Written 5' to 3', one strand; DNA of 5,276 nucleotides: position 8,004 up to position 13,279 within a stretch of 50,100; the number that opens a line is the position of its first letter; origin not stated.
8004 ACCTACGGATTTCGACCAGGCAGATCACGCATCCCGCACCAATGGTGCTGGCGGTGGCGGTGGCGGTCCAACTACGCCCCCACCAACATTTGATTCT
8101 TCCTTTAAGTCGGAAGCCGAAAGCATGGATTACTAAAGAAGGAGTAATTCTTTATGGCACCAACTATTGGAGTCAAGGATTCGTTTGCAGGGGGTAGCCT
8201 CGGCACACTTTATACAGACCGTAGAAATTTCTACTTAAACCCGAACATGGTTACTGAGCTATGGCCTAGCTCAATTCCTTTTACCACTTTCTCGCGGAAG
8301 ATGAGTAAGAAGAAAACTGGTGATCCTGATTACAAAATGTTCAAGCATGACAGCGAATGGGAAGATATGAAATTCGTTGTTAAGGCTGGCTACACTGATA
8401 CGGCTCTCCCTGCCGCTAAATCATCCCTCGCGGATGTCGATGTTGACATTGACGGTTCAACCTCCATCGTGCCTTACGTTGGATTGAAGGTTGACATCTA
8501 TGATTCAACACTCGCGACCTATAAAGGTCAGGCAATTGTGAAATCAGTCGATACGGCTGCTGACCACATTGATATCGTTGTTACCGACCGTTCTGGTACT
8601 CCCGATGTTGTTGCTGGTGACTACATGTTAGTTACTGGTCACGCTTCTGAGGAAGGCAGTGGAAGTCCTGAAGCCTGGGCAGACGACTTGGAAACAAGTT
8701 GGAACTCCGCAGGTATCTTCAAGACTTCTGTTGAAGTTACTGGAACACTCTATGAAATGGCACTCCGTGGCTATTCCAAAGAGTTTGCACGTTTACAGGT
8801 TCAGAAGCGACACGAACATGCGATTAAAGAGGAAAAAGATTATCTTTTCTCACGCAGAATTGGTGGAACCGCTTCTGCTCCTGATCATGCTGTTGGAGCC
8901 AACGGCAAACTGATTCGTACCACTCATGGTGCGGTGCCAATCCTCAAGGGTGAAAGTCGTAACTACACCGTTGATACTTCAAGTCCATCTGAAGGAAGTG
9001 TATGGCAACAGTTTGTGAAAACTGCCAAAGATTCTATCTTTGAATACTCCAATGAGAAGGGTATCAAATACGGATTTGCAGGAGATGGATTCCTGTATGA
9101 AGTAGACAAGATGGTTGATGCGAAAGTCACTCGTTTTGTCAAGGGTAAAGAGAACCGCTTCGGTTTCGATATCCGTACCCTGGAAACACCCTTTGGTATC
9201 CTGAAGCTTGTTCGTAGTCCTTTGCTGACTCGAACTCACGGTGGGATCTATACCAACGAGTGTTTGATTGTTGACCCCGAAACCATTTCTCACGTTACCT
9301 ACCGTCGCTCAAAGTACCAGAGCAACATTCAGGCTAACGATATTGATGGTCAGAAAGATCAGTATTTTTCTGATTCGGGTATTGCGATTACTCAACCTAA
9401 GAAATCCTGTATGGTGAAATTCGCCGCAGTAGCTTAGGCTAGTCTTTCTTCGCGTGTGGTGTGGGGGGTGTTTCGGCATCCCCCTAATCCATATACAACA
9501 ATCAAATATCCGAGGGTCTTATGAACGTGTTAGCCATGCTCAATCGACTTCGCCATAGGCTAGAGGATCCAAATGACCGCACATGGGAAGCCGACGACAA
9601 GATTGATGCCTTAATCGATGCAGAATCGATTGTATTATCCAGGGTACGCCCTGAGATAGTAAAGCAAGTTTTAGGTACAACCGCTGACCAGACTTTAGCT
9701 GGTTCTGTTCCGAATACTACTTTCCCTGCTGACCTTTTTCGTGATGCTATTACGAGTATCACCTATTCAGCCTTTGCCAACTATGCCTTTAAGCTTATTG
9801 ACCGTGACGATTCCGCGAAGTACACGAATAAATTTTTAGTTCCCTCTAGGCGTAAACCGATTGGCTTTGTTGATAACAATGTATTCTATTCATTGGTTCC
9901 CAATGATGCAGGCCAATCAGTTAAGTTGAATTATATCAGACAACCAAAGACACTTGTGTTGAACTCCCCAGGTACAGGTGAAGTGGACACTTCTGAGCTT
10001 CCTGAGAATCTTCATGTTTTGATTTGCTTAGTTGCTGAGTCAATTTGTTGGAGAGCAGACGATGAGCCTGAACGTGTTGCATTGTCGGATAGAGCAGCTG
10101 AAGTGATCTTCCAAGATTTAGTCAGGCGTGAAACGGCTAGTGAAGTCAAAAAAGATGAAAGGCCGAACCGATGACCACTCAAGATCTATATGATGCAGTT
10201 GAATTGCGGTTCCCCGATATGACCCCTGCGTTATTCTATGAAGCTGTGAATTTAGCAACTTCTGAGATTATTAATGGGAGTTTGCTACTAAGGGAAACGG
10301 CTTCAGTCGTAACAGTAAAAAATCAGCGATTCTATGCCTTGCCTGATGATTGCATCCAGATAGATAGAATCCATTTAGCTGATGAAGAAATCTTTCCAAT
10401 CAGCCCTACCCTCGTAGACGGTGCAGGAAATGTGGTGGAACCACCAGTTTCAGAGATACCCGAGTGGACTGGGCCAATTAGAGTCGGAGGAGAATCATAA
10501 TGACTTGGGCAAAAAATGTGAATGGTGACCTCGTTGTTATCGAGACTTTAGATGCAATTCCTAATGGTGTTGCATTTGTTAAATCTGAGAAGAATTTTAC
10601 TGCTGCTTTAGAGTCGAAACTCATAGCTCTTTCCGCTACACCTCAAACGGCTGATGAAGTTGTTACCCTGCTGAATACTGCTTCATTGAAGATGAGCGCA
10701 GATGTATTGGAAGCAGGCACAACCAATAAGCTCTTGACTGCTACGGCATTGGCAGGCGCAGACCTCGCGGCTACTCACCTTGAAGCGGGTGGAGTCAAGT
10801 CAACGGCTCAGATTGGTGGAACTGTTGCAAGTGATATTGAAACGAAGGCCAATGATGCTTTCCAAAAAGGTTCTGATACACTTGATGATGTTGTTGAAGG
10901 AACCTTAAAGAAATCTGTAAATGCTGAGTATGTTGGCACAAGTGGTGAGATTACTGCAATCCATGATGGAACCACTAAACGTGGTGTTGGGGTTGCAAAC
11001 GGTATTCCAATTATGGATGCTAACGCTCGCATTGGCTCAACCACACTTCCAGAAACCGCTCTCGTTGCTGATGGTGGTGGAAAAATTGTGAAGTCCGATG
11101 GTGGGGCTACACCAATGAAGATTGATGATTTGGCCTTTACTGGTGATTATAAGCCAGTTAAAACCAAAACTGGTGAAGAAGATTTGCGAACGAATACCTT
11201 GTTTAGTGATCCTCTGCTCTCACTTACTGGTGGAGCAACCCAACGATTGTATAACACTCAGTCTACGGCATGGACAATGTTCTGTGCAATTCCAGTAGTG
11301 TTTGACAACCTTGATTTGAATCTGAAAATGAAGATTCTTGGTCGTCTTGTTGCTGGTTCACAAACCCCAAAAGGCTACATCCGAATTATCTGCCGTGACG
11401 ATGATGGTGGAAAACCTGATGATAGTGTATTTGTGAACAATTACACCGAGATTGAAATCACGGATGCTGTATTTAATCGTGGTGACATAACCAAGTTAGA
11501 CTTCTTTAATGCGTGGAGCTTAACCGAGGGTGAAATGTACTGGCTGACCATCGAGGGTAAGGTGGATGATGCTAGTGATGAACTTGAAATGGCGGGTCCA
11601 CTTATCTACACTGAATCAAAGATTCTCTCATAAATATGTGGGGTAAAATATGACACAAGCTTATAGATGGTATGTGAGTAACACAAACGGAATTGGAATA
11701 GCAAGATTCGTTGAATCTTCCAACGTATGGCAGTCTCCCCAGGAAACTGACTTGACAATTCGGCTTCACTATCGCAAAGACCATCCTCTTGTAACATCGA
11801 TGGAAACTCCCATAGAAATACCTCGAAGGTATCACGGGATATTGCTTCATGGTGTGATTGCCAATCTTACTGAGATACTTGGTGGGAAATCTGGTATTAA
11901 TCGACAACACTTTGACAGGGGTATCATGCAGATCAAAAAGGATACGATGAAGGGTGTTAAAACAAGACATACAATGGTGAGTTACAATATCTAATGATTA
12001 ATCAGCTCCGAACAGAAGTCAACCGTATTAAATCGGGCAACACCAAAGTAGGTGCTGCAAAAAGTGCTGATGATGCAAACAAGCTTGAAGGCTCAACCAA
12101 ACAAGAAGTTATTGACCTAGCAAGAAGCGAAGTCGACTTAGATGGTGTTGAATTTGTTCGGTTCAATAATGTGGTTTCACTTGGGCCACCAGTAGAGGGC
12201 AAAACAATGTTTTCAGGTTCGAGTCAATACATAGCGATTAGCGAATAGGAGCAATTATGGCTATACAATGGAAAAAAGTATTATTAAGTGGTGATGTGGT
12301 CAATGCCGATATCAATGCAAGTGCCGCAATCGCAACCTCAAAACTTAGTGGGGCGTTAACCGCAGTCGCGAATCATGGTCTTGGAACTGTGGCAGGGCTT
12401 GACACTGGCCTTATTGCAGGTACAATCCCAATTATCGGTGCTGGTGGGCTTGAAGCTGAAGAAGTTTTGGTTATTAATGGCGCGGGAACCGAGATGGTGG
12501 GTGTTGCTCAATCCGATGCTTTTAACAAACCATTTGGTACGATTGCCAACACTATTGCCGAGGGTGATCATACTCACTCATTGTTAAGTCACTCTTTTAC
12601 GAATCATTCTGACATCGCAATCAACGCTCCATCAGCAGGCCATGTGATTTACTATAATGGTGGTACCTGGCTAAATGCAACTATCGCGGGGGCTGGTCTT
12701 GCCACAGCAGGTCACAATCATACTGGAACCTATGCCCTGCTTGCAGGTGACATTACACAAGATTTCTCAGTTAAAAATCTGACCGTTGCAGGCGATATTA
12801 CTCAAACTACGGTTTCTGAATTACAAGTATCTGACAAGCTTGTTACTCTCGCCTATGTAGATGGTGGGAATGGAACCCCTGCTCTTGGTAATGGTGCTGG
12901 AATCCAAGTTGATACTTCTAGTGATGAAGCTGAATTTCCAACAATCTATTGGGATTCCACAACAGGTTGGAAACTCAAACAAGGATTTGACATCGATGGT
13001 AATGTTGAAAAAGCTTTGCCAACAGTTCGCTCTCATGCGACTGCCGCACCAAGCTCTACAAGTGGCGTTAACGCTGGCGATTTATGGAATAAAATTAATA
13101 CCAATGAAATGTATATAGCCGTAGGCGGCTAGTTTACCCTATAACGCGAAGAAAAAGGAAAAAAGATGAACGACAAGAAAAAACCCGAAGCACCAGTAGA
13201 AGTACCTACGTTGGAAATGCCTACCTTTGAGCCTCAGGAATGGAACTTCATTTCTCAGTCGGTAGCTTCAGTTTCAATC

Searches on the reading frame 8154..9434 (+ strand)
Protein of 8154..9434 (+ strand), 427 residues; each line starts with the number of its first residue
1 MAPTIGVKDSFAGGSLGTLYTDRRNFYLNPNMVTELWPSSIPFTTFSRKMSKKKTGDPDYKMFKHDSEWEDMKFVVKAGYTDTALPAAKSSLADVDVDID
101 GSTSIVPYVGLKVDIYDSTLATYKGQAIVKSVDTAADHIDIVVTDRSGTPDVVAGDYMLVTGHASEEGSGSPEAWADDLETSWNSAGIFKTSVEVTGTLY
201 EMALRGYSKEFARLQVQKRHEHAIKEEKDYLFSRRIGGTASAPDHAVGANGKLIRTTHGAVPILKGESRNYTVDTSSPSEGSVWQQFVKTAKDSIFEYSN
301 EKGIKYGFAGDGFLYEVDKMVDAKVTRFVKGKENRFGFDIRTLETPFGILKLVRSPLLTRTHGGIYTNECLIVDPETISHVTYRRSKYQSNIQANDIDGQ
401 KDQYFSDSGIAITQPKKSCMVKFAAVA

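Call 19: search_protein_families(library=phrogs, proteins=[window:8154-9434:+], max_evalue=0.001)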
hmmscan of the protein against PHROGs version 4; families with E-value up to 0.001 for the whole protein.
window:8154-9434:+ (427 aa): 1 family
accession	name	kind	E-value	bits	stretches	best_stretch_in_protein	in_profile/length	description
phrog_1328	-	head and packaging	5.3e-09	36.7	1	162-421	66-303/583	major head protein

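Call 77: search_dna_similar(query=window:8154-9434:+, collection=phages, mode=protein, max_rows=12, max_evalue=0.001)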
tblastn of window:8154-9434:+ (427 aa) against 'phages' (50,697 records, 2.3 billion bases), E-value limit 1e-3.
Records with a match: 4; places in all: 4; records where one place covers at least 80% of the query: 2.
Best place of each record, by identity: <60% 4.
By first word of the organism name: Microcystis 1; Caulobacter 1; Desulfofustis 1; Vibrio 1.
By host as written in the record: Microcystis elabens 1; Caulobacter sp. 1; - 1; Vibrio splendidus 1.
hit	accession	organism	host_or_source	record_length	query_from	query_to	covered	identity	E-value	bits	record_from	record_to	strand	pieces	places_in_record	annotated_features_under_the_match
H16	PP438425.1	Microcystis phage Mel-JY34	Microcystis elabens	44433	36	419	90%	24.9%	3e-21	102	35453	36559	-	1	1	putative major capsid protein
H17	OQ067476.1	Caulobacter phage Kuura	Caulobacter sp.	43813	31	421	92%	22.1%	4e-13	77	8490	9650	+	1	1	putative major capsid protein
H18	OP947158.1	Desulfofustis phage LS06-2018-MD01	-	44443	145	416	64%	22.8%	1e-10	70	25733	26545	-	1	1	major head protein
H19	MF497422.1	Vibrio phage vB_VspS_VS-ABTNL-3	Vibrio splendidus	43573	157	410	59%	24.1%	7e-8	61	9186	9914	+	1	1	putative major capsid protein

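Call 96: search_protein_families(library=pfam, proteins=[window:8154-9434:+], max_evalue=0.01)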
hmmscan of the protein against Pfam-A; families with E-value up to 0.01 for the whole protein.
window:8154-9434:+ (427 aa): 1 family
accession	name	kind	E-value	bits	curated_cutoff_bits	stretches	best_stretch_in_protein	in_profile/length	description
PF17236.8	SU10_MCP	-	9.2e-20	71.8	24.1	1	127-422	56-289/292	SU10 major capsid protein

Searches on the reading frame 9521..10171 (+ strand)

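Call 74: search_protein_families(library=phrogs, proteins=[window:9521-10171:+], max_evalue=0.001)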
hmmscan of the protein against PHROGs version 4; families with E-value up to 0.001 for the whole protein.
window:9521-10171:+ (217 aa): 0 families

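Call 96: search_protein_families(library=pfam, proteins=[window:9521-10171:+], max_evalue=0.01)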
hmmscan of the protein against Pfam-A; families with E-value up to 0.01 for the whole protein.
window:9521-10171:+ (217 aa): 1 family
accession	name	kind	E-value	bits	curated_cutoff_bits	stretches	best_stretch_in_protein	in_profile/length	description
PF24175.2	SU10_adaptor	-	7.8e-11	43.2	27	1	1-200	1-181/194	SU10 adaptor protein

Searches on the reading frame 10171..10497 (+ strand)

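Call 74: search_protein_families(library=phrogs, proteins=[window:10171-10497:+], max_evalue=0.001)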
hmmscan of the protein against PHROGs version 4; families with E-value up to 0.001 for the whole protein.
window:10171-10497:+ (109 aa): 0 families

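Call 96: search_protein_families(library=pfam, proteins=[window:10171-10497:+], max_evalue=0.01)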
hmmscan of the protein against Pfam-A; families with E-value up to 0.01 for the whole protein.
window:10171-10497:+ (109 aa): 1 family
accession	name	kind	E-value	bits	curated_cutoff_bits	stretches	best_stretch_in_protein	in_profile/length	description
PF24175.2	SU10_adaptor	-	1.1e-07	32.9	27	1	1-83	1-87/194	SU10 adaptor protein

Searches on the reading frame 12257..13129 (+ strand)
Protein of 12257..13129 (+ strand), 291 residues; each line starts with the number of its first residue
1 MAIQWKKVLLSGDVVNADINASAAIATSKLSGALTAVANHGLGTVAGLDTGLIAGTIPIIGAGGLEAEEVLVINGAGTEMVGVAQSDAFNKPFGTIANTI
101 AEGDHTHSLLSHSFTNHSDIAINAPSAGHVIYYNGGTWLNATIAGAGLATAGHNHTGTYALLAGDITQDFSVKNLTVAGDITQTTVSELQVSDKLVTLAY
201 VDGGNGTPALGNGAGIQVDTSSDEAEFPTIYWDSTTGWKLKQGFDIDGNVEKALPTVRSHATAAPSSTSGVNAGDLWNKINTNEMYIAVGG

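Call 19: search_protein_families(library=phrogs, proteins=[window:12257-13129:+], max_evalue=0.001)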
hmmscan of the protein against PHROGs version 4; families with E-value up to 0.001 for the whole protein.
window:12257-13129:+ (291 aa): 1 family
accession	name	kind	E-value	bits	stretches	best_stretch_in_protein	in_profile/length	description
phrog_9729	-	tail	4.3e-05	23.3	1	111-166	547-603/750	tail fiber protein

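Call 96: search_protein_families(library=pfam, proteins=[window:12257-13129:+], max_evalue=0.01)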
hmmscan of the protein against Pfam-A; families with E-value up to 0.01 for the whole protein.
window:12257-13129:+ (291 aa): 0 families
